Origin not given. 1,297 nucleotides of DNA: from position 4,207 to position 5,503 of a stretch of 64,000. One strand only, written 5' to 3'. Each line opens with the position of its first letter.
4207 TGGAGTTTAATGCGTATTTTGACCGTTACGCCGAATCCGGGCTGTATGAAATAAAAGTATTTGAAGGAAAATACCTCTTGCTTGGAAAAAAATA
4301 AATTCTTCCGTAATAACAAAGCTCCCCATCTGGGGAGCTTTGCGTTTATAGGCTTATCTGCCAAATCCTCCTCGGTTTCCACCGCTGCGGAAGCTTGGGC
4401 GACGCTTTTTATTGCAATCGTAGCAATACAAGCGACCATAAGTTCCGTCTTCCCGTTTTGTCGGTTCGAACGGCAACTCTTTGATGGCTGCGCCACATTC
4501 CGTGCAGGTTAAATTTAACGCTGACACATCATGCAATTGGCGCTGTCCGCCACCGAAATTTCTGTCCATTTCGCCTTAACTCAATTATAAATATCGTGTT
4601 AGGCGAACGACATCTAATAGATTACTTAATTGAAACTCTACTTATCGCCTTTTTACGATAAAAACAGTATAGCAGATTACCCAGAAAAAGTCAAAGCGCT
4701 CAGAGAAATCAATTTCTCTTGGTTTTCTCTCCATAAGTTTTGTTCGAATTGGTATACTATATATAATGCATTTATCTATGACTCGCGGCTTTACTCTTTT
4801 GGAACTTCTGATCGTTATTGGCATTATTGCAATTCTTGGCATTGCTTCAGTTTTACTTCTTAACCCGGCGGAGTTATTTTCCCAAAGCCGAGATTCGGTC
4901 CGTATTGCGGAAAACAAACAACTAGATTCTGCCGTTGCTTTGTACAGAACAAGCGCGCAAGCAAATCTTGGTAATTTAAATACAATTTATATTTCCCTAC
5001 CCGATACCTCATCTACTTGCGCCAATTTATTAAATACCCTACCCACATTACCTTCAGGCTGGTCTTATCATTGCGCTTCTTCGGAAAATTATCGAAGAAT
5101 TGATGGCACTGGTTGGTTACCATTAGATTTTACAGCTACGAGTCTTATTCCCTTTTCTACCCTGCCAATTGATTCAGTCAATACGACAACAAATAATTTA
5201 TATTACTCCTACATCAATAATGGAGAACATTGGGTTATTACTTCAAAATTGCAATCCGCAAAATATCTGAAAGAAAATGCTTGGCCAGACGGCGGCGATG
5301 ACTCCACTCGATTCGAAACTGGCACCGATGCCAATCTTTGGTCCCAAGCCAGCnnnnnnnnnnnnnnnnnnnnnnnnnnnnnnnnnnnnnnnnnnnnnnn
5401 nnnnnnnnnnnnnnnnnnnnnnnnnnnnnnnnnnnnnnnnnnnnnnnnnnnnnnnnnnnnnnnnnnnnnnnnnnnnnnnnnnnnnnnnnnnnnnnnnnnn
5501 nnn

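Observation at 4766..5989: Two paralogous pilin-LamG (lectin-like) fusion proteins encoded away from the pilus operon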

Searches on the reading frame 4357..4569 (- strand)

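Call 17: search_protein_families(library=pfam, proteins=[window:4357-4569:-], max_evalue=0.01)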
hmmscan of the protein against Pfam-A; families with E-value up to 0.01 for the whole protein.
window:4357-4569:- (71 aa): 2 families
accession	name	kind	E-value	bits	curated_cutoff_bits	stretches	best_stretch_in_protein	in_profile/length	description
PF23477.1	zf_Tbcl_2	-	0.0017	18.4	27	1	19-57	5-37/37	Probable treble clef zinc finger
PF23137.1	HVO_0758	-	0.0041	17.4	27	0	42-55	16-29/55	HVO_0758 mu-protein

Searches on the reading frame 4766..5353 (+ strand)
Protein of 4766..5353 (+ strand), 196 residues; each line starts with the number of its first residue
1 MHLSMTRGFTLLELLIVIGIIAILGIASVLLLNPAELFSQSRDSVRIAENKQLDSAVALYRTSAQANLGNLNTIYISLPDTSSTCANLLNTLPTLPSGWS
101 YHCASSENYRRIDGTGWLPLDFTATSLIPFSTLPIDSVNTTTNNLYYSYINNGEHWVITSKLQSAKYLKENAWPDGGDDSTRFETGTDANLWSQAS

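Call 54: search_protein_representatives(alignment_id=A2)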
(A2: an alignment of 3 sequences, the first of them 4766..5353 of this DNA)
Query: 3 sequences, 195 profile positions. Proteins with E-value up to 0.001 (for the whole library): 27134; up to 1e-10: 3172; up to 1e-30: 1514. The best 150 are listed.
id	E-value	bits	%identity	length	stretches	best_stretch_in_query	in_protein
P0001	5.3e-99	346.2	-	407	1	1-195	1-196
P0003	6.9e-84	296.9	-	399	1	1-195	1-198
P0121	4.2e-79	281.3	-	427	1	5-194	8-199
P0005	1.8e-73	262.9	-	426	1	5-194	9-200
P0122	3.8e-72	258.6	-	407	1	6-194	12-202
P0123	1.6e-71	256.6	-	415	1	6-194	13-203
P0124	7.3e-70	251.1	-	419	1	7-195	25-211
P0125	9.5e-66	237.7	-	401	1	1-190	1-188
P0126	1.3e-64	234.0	-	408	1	5-195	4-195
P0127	3.5e-64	232.6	-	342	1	5-190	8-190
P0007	4.9e-64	232.1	-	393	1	5-195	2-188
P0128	9.6e-64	231.2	-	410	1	1-195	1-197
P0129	2.1e-63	230.0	-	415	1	7-190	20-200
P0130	8.6e-63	228.1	-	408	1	6-190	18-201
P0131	9.9e-63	227.9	-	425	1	5-190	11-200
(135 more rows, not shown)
